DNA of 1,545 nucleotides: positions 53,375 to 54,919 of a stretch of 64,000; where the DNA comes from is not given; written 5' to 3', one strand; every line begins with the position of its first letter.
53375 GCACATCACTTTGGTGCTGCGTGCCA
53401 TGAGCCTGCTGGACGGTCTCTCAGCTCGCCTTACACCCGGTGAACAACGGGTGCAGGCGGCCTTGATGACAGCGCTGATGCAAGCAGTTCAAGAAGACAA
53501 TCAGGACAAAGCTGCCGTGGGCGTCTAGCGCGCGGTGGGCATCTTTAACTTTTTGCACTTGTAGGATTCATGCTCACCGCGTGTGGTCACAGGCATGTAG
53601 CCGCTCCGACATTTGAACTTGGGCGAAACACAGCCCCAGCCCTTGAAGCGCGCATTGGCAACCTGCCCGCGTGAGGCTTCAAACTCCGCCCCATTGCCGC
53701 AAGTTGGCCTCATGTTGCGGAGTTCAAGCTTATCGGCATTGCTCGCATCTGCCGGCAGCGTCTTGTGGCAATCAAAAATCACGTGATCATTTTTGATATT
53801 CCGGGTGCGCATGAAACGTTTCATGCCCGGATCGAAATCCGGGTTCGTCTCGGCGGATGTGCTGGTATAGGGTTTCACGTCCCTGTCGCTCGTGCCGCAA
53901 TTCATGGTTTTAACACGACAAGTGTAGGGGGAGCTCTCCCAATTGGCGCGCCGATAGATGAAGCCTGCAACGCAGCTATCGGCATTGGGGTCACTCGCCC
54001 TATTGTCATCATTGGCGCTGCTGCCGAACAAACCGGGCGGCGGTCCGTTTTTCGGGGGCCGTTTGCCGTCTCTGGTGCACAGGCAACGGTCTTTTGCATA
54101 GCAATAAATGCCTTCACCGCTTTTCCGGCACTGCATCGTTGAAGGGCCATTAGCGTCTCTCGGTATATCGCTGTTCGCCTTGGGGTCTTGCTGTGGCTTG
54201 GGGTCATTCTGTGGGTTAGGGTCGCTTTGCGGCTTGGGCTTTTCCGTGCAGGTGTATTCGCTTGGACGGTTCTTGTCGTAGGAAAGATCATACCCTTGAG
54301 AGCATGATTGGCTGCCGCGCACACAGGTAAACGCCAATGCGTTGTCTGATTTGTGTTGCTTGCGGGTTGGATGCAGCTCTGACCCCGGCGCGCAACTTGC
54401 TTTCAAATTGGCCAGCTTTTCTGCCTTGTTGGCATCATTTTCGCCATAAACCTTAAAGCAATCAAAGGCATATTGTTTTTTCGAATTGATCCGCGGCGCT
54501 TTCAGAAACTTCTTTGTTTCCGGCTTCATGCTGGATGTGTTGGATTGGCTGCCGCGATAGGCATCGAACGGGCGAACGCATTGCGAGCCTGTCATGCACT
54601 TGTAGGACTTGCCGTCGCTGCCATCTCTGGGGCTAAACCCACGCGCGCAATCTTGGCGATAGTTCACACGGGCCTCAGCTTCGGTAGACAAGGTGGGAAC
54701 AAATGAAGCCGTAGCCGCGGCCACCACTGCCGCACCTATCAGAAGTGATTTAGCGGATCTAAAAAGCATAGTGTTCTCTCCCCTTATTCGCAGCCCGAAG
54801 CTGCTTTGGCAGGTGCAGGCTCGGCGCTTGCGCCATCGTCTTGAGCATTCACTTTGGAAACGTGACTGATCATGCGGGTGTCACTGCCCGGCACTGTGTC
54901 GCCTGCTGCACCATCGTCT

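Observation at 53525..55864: Locus encoding only secreted proteins of unknown function: Cys-rich 414-aa protein, triple-repeat protein, 66-aa peptide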

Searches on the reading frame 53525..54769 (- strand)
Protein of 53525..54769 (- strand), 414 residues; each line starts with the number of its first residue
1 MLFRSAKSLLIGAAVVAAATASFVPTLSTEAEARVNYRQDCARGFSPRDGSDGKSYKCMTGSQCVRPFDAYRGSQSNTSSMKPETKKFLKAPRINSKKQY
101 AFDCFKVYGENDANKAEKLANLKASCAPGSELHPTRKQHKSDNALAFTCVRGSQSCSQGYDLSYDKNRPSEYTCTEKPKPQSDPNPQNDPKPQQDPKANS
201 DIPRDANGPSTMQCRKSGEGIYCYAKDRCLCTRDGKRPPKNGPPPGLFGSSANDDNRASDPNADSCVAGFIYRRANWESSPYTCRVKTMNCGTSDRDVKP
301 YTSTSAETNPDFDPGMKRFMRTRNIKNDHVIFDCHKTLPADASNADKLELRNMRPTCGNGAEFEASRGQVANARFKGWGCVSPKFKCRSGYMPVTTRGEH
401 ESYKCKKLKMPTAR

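Call 3: search_protein_families(library=pfam, proteins=[window:53525-54769:-], max_evalue=0.1)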
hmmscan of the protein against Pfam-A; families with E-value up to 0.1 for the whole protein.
window:53525-54769:- (414 aa): 0 families

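Call 4: search_protein_families(library=ncbifam, proteins=[window:53525-54769:-], max_evalue=0.1)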
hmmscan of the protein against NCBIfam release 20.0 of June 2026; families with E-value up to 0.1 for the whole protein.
window:53525-54769:- (414 aa): 0 families

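Call 6: find_homologous_proteins(query=window:53525-54769:-)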
Query window:53525-54769:- (414 aa): 1 proteins with E <= 0.001 among 3099 candidates.
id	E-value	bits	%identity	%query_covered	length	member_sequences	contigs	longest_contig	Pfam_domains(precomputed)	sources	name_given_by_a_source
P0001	2.2e-211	720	100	74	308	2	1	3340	-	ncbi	ncbi:MAG: hypothetical protein ACPG06_07500, partial [Alphaproteobacteria bacterium]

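Call 7: find_related_loci(query=window:53525-54769:-, collection=genome_contigs, flank=6000)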
Query window:53525-54769:- (414 aa) in genome_contigs; peptide patterns used: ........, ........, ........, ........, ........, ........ (x = any residue, [..] = any of these).
32 stretches matched a pattern, but none encodes a relative of the query by tblastn (E <= 1e-3).

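Call 9: find_encoding_contigs(protein=P0001, flank=10000)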
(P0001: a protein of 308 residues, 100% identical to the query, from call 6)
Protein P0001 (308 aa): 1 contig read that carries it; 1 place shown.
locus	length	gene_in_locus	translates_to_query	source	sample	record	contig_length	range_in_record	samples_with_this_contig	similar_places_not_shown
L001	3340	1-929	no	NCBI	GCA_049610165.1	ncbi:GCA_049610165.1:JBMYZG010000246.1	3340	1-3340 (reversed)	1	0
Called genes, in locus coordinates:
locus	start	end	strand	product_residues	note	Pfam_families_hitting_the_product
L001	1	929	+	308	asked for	?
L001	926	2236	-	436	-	PF03109:ABC1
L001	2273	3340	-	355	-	PF01055:Glyco_hydro_31_2nd, PF21365:Glyco_hydro_31_3rd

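Call 16: search_protein_representatives(protein=window:53525-54769:-)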
Query: 414 residues. Proteins with E-value up to 0.001 (for the whole library): 1; up to 1e-10: 1; up to 1e-30: 1. The best 1 are listed.
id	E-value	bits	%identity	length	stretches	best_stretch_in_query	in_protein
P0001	7.1e-212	720.4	100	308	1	107-414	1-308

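Call 36: predict_structure(protein=window:53525-54769:-)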
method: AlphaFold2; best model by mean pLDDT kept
length: 414 residues; sequences in the alignment: 1
mean_pLDDT: 38.1   pTM: 0.22
mean pLDDT of the five models: 38.1, 32.8, 31.0, 30.1, 29.9
residues with pLDDT >= 90: 0; 70-90: 3; 50-70: 64; < 50: 347
segments of 3 or more residues with pLDDT < 50: 4-6, 12-19, 21-114, 136-145, 168-170, 180-186, 188-388, 394-403
pLDDT, mean of each block of 10 residues (from residue 1): 45 42 40 38 37 36 30 27 26 31 39 52 60 51 53 57 53 62 42 33 29 35 37 33 30 29 30 28 32 30 31 32 31 33 31 31 32 30 43 44 53 48
secondary structure, 60 per line:
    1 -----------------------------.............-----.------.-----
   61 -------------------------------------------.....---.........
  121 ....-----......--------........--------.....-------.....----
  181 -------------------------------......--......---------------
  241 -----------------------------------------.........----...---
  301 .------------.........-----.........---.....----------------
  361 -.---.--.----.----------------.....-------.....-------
elements in order: H30-42 E104-108 H112-124 E130-135 E144-151 E160-164 E172-176 E212-217 E220-225 E282-290 H314-322 E328-336 H340-344 E391-395 E403-407

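Call 41: list_cluster_members(proteins=[window:53528-54769:-, P0002, P0003, window:16572-18707:+, window:50040-52178:+, window:55868-57166:-])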
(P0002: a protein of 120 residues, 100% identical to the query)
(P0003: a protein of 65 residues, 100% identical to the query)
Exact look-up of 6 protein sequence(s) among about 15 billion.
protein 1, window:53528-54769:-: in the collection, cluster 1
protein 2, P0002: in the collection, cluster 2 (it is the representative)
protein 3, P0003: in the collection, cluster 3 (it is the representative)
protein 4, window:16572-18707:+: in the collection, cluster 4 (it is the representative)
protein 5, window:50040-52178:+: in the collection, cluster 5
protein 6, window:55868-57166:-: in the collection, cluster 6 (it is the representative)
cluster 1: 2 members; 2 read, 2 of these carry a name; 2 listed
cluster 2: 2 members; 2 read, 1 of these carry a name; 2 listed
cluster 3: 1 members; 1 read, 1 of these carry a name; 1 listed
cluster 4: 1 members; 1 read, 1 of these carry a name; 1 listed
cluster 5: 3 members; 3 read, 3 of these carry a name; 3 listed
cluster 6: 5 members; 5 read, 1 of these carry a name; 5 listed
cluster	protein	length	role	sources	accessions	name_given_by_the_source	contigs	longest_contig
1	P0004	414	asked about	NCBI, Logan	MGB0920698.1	MAG: hypothetical protein ACPG1C_05175 [Alphaproteobacteria bacterium]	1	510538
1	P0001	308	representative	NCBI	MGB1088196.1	MAG: hypothetical protein ACPG06_07500, partial [Alphaproteobacteria bacterium]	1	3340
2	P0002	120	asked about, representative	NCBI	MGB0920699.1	MAG: hypothetical protein ACPG1C_05180 [Alphaproteobacteria bacterium]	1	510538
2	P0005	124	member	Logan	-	-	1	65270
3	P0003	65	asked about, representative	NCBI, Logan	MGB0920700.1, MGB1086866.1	MAG: hypothetical protein ACPG06_00715 [Alphaproteobacteria bacterium]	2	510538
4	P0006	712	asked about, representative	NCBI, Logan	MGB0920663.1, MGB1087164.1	MAG: malate synthase G [Alphaproteobacteria bacterium]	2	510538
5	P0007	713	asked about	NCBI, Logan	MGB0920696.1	MAG: alpha-glucosidase [Alphaproteobacteria bacterium]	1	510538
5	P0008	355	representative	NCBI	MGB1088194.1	MAG: TIM-barrel domain-containing protein, partial [Alphaproteobacteria bacterium]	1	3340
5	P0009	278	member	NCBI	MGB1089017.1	MAG: hypothetical protein ACPG06_11675, partial [Alphaproteobacteria bacterium]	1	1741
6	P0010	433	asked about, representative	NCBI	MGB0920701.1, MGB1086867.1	MAG: oxygenase MpaB family protein [Alphaproteobacteria bacterium]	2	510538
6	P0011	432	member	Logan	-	-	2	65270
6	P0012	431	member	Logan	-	-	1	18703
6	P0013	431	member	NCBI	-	-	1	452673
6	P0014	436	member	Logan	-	-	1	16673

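Call 42: find_encoding_contigs(protein=P0013, flank=10000)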
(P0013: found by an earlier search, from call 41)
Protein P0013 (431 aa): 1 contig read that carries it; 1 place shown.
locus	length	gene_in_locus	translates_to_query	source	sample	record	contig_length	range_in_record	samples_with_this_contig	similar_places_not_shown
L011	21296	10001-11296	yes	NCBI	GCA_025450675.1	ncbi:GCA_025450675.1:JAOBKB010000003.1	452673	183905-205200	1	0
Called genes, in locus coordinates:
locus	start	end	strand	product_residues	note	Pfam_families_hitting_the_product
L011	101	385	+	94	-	-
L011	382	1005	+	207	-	PF13618:Gluconate_2-dh3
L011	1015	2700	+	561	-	PF00732:GMC_oxred_N, PF01266:DAO (faint), PF05199:GMC_oxred_C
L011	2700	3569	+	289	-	PF06283:ThuA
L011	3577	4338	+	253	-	PF05148:Methyltransf_8 (weak), PF13489:Methyltransf_23, PF01209:Ubie_methyltran, PF01728:FtsJ (weak), PF13847:Methyltransf_31, PF08241:Methyltransf_11, PF08242:Methyltransf_12, PF13649:Methyltransf_25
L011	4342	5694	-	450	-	PF07690:MFS_1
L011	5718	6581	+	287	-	PF01261:AP_endonuc_2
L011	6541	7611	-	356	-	PF06283:ThuA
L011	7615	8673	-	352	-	PF01261:AP_endonuc_2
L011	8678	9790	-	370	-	PF01408:GFO_IDH_MocA, PF22725:GFO_IDH_MocA_C3, PF02894:GFO_IDH_MocA_C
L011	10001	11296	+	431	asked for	PF09995:MPAB_Lcp_cat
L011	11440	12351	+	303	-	-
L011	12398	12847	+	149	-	-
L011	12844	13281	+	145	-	-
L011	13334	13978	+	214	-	-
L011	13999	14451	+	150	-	-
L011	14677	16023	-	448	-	PF01636:APH (faint), PF03109:ABC1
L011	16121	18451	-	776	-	PF01055:Glyco_hydro_31_2nd, PF21365:Glyco_hydro_31_3rd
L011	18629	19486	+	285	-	PF22622:MFE-2_hydrat-2_N, PF13452:FAS1_DH_region, PF01575:MaoC_dehydratas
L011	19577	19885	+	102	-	PF03992:ABM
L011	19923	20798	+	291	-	PF13279:4HBT_2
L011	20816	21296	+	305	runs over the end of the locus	PF13279:4HBT_2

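Call 43: find_encoding_contigs(protein=P0012, flank=10000)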
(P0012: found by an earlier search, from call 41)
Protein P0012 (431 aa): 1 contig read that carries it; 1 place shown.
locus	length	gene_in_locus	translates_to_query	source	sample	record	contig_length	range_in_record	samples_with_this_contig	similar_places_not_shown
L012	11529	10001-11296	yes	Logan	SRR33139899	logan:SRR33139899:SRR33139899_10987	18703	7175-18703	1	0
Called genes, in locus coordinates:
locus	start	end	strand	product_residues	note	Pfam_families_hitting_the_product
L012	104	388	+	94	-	-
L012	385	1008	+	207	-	PF13618:Gluconate_2-dh3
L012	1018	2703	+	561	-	PF00732:GMC_oxred_N, PF01266:DAO (faint), PF05199:GMC_oxred_C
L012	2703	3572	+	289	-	PF06283:ThuA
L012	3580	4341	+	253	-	PF05148:Methyltransf_8 (weak), PF13489:Methyltransf_23, PF01209:Ubie_methyltran, PF01728:FtsJ (weak), PF13847:Methyltransf_31, PF08241:Methyltransf_11, PF08242:Methyltransf_12, PF13649:Methyltransf_25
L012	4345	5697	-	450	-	PF07690:MFS_1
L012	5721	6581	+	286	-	PF01261:AP_endonuc_2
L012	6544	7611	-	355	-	PF06283:ThuA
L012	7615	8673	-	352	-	PF01261:AP_endonuc_2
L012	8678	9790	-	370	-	PF01408:GFO_IDH_MocA, PF22725:GFO_IDH_MocA_C3, PF02894:GFO_IDH_MocA_C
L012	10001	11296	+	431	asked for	PF09995:MPAB_Lcp_cat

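Call 44: find_encoding_contigs(protein=P0014, flank=10000)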
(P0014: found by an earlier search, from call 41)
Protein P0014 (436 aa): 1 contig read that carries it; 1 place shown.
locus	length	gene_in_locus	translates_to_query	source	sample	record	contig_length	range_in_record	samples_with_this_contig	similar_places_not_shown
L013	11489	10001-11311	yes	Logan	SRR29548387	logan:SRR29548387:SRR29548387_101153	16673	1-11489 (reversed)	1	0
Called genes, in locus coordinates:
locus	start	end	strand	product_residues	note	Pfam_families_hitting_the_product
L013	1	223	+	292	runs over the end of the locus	PF05721:PhyH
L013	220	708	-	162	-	PF10698:DUF2505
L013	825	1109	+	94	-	-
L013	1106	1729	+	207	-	PF13618:Gluconate_2-dh3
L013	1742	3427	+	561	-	PF00732:GMC_oxred_N, PF05199:GMC_oxred_C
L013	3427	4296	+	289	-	PF06283:ThuA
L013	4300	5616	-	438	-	PF07690:MFS_1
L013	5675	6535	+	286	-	PF01261:AP_endonuc_2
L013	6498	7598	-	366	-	PF06283:ThuA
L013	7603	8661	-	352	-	PF01261:AP_endonuc_2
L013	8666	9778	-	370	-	PF01408:GFO_IDH_MocA, PF22725:GFO_IDH_MocA_C3, PF02894:GFO_IDH_MocA_C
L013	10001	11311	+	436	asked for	PF09995:MPAB_Lcp_cat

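Call 50: search_protein_families(library=pfam, proteins=[L011:11440-12351:+, L011:12398-12847:+, L011:12844-13281:+, L011:13334-13978:+, L011:13999-14451:+], max_evalue=0.1)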
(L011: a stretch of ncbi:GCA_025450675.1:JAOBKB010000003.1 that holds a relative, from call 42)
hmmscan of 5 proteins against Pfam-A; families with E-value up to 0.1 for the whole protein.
L011:11440-12351:+ (303 aa): 0 families

L011:12398-12847:+ (149 aa): 0 families

L011:12844-13281:+ (145 aa): 1 family
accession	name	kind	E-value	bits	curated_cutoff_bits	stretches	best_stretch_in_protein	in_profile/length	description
PF17992.7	Agarase_CBM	-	0.06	13.4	26.3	1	37-92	80-135/178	Agarase CBM like domain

L011:13334-13978:+ (214 aa): 0 families

L011:13999-14451:+ (150 aa): 1 family
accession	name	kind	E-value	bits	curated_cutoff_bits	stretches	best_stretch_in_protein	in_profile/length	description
PF19639.4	DUF6142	-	0.075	13.7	27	0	56-116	16-77/103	Family of unknown function (DUF6142)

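Call 61: search_solved_structures(query=window:53528-54670:-, max_evalue=10)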
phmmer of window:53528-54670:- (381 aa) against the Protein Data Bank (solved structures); distinct sequences matched with E-value up to 10: 0.

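Call 62: search_solved_structures(query=L011:11440-12351:+, max_evalue=10)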
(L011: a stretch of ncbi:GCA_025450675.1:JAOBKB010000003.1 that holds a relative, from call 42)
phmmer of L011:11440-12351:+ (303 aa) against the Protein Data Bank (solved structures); distinct sequences matched with E-value up to 10: 3.
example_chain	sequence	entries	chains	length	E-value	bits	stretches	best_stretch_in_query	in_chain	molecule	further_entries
3pos_A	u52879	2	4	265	1.1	11.7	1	143-218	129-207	Calreticulin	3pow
5lk5_A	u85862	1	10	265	1.2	11.7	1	143-218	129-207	Calreticulin,Calreticulin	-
1j3l_A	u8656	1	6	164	1.7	11.2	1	221-282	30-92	Demethylmenaquinone Methyltransferase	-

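Call 63: search_protein_families(library=phrogs, proteins=[window:53525-54769:-, L011:11440-12351:+, L011:12398-12847:+, L011:12844-13281:+, L011:13334-13978:+, L011:13999-14451:+], max_evalue=0.1)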
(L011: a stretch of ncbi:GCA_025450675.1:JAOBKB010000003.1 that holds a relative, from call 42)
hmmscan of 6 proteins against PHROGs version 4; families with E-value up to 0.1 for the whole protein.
window:53525-54769:- (414 aa): 1 family
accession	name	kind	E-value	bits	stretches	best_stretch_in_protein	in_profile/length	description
phrog_21473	-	unknown function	0.027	13.5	1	160-213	587-641/947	-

L011:11440-12351:+ (303 aa): 0 families

L011:12398-12847:+ (149 aa): 1 family
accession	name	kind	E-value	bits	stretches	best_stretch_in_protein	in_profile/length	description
phrog_31682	-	unknown function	0.099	13.8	0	73-118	20-67/84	-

L011:12844-13281:+ (145 aa): 0 families

L011:13334-13978:+ (214 aa): 0 families

L011:13999-14451:+ (150 aa): 0 families

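Call 64: search_protein_families(library=padloc, proteins=[window:53525-54769:-, L011:11440-12351:+, L011:12398-12847:+, L011:12844-13281:+, L011:13334-13978:+, L011:13999-14451:+], max_evalue=0.1)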
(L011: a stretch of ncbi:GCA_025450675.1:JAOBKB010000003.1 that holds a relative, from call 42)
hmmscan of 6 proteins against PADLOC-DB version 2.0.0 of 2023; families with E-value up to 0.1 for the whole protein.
window:53525-54769:- (414 aa): 0 families

L011:11440-12351:+ (303 aa): 0 families

L011:12398-12847:+ (149 aa): 0 families

L011:12844-13281:+ (145 aa): 0 families

L011:13334-13978:+ (214 aa): 0 families

L011:13999-14451:+ (150 aa): 0 families
